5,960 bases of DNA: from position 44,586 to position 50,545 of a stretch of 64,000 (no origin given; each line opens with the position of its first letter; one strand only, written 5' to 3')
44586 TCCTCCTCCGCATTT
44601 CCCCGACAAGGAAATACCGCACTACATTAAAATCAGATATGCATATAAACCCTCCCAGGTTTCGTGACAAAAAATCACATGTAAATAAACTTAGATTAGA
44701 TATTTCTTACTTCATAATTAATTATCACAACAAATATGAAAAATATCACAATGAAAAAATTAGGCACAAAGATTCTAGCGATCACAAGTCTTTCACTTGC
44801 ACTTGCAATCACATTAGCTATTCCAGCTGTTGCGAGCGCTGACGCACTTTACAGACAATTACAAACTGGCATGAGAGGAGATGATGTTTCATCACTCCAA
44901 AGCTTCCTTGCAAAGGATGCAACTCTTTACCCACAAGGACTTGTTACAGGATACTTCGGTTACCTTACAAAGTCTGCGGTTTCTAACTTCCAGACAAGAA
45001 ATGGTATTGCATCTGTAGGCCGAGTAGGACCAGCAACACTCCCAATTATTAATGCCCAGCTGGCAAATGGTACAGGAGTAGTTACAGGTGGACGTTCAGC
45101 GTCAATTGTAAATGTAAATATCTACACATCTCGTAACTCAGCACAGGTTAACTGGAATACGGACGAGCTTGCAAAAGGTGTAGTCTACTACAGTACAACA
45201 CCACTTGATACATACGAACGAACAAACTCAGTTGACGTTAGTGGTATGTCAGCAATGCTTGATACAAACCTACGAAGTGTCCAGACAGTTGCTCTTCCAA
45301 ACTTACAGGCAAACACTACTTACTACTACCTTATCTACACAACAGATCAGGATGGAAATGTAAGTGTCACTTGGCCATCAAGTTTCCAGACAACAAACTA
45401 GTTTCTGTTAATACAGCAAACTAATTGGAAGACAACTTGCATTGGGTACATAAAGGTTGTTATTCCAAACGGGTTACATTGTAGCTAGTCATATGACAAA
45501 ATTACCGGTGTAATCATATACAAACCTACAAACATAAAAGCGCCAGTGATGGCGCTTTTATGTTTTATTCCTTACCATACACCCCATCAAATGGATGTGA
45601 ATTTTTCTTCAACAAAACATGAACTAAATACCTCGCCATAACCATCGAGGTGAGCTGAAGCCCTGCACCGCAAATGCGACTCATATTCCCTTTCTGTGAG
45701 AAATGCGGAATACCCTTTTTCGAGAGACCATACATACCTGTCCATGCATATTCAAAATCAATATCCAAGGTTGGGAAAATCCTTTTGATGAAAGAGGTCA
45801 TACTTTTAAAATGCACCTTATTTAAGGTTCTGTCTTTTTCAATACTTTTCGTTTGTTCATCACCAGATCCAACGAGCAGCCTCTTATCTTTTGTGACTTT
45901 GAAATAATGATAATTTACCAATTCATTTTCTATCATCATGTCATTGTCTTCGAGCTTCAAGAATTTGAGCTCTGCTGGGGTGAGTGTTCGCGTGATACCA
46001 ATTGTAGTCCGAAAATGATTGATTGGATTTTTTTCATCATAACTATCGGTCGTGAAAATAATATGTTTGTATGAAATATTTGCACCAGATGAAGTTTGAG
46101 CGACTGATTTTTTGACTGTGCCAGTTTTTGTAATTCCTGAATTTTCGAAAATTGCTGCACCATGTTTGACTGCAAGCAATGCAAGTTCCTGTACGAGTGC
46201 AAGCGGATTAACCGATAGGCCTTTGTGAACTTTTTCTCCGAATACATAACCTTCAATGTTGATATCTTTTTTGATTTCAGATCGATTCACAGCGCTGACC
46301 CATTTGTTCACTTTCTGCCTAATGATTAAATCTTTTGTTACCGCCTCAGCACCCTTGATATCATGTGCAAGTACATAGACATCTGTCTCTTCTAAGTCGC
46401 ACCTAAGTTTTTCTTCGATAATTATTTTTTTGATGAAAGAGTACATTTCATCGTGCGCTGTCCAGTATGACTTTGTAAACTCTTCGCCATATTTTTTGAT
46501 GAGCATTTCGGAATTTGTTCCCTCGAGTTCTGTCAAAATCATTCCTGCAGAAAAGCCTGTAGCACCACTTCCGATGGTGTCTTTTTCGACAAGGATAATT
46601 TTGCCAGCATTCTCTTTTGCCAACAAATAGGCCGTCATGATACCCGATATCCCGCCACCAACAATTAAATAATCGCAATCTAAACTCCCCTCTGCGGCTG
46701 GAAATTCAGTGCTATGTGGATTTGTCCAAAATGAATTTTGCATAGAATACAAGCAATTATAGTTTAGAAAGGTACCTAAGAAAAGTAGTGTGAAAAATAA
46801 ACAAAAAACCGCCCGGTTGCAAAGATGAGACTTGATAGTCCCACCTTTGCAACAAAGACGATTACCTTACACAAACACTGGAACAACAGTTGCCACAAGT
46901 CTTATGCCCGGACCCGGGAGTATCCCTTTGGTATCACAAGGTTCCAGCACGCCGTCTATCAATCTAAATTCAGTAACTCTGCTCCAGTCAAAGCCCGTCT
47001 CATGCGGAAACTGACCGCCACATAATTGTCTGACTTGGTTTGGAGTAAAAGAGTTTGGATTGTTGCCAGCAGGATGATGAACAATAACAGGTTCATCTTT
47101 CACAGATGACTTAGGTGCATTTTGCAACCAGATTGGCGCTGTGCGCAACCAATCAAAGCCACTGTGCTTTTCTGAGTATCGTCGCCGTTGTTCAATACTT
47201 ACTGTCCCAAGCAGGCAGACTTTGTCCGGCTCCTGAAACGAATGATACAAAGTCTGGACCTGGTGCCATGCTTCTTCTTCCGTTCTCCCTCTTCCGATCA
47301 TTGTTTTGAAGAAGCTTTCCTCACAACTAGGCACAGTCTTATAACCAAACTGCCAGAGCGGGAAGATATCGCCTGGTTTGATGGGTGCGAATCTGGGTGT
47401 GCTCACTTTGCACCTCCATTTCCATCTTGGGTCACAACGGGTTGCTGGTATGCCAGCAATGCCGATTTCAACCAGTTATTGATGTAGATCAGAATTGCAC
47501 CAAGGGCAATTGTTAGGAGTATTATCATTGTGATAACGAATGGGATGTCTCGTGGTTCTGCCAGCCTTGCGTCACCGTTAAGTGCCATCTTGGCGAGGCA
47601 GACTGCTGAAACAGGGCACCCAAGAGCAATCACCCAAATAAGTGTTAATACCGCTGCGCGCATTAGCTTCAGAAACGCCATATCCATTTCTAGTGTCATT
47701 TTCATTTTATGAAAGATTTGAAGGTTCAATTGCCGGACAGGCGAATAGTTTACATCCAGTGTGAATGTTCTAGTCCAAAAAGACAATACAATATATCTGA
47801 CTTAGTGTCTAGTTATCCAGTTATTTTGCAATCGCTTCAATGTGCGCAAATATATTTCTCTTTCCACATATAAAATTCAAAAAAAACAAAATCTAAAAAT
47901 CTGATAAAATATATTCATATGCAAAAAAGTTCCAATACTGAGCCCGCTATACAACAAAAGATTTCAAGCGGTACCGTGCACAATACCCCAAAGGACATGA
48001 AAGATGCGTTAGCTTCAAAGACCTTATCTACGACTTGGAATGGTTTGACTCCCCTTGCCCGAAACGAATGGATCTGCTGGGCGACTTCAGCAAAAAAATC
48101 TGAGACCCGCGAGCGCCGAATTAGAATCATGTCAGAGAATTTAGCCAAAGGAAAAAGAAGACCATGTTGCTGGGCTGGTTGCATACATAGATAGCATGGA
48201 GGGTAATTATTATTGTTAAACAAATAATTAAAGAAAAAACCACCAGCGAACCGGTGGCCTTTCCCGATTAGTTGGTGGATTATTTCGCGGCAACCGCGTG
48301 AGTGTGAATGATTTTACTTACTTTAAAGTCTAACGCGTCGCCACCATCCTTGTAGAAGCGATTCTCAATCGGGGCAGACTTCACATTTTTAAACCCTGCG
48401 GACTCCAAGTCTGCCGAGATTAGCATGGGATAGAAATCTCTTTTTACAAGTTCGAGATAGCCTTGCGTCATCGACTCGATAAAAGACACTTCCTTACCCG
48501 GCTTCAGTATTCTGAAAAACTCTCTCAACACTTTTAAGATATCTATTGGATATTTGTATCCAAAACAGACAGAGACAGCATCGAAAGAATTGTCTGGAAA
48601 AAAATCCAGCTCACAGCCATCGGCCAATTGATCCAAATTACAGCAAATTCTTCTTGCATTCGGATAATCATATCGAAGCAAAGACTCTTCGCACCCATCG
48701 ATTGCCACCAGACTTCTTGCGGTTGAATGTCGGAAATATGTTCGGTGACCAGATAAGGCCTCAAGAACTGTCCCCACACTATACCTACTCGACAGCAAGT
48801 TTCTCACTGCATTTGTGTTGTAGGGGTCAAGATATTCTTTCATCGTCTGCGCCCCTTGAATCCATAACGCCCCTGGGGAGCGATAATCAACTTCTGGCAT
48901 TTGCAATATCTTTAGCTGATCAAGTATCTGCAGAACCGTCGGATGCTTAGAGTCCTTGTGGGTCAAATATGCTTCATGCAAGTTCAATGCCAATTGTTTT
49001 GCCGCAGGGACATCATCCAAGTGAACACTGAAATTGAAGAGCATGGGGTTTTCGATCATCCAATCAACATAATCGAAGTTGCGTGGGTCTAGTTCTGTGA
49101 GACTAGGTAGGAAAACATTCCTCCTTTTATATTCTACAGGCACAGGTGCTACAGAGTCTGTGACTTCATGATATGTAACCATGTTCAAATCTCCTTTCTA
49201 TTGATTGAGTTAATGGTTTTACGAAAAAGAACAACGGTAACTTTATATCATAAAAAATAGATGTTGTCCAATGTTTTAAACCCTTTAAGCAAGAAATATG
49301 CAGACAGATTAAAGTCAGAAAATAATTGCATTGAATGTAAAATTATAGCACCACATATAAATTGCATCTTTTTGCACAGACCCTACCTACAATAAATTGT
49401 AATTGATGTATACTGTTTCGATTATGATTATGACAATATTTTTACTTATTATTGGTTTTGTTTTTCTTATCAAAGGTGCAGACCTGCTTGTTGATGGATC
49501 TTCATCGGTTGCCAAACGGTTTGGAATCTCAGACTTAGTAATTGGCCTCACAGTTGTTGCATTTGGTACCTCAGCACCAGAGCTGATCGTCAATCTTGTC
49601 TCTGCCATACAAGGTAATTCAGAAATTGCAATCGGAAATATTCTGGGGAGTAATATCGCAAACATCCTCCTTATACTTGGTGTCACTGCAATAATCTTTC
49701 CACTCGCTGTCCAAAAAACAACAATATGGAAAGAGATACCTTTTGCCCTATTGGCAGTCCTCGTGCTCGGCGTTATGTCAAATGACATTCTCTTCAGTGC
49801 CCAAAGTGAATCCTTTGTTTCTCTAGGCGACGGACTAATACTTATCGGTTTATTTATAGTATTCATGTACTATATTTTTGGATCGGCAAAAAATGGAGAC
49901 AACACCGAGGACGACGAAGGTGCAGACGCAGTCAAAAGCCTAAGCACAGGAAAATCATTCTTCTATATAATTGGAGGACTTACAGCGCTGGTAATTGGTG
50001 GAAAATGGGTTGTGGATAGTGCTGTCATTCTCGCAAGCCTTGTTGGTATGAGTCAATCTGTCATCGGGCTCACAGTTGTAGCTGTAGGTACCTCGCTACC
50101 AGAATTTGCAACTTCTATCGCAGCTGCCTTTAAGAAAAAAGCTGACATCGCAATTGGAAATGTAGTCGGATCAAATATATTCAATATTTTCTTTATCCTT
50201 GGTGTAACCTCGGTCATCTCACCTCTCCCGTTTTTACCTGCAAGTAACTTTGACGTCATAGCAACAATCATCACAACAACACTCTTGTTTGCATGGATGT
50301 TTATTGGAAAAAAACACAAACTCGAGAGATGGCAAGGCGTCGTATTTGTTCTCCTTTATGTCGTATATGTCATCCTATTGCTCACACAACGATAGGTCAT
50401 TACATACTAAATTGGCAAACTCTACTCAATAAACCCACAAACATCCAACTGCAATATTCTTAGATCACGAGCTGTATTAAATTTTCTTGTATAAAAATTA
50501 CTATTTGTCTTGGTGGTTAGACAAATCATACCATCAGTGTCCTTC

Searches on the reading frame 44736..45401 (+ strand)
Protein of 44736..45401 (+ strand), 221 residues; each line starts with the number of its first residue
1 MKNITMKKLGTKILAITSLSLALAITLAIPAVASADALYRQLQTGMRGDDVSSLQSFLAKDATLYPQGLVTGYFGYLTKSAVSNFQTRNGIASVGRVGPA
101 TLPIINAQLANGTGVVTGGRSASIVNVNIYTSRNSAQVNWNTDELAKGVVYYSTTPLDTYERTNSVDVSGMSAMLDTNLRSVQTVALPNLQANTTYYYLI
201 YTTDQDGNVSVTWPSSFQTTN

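Call 43: search_protein_families(library=pfam, proteins=[window:44736-45401:+], max_evalue=0.00001)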
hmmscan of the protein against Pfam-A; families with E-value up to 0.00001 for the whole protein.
window:44736-45401:+ (221 aa): 2 families
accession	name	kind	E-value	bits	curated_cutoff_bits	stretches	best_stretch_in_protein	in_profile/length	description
PF01471.23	PG_binding_1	-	3e-10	40.5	23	1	47-102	1-54/57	Putative peptidoglycan binding domain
PF16656.11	Pur_ac_phosph_N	-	1.5e-06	29.1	30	1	128-212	7-84/93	Purple acid Phosphatase, N-terminal domain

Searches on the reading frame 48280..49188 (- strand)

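Call 43: search_protein_families(library=pfam, proteins=[window:48280-49188:-], max_evalue=0.00001)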
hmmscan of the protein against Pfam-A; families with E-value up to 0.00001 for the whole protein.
window:48280-49188:- (302 aa): 2 families
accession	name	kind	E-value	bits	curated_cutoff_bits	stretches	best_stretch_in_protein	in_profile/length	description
PF01209.24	Ubie_methyltran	-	1.2e-08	35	20.1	1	189-239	105-154/233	ubiE/COQ5 methyltransferase family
PF08241.18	Methyltransf_11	-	1.8e-06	28.9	21.2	1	158-232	19-91/95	Methyltransferase domain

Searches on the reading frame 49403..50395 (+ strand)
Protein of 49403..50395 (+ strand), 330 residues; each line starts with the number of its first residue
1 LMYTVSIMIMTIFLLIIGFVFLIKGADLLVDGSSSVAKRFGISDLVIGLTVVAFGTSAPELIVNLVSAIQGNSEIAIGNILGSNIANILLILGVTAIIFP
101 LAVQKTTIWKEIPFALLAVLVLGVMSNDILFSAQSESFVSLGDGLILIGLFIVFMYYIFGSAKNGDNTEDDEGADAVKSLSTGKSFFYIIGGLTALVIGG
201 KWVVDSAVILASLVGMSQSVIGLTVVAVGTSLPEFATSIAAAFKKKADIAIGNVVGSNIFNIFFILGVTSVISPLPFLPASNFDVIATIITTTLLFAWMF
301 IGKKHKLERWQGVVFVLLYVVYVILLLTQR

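Call 43: search_protein_families(library=pfam, proteins=[window:49403-50395:+], max_evalue=0.00001)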
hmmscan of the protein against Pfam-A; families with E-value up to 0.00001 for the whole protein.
window:49403-50395:+ (330 aa): 1 family
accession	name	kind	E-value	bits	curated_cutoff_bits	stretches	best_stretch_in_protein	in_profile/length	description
PF01699.29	Na_Ca_ex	-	5.9e-69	231.3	24.9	2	185-327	2-150/151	Sodium/calcium exchanger protein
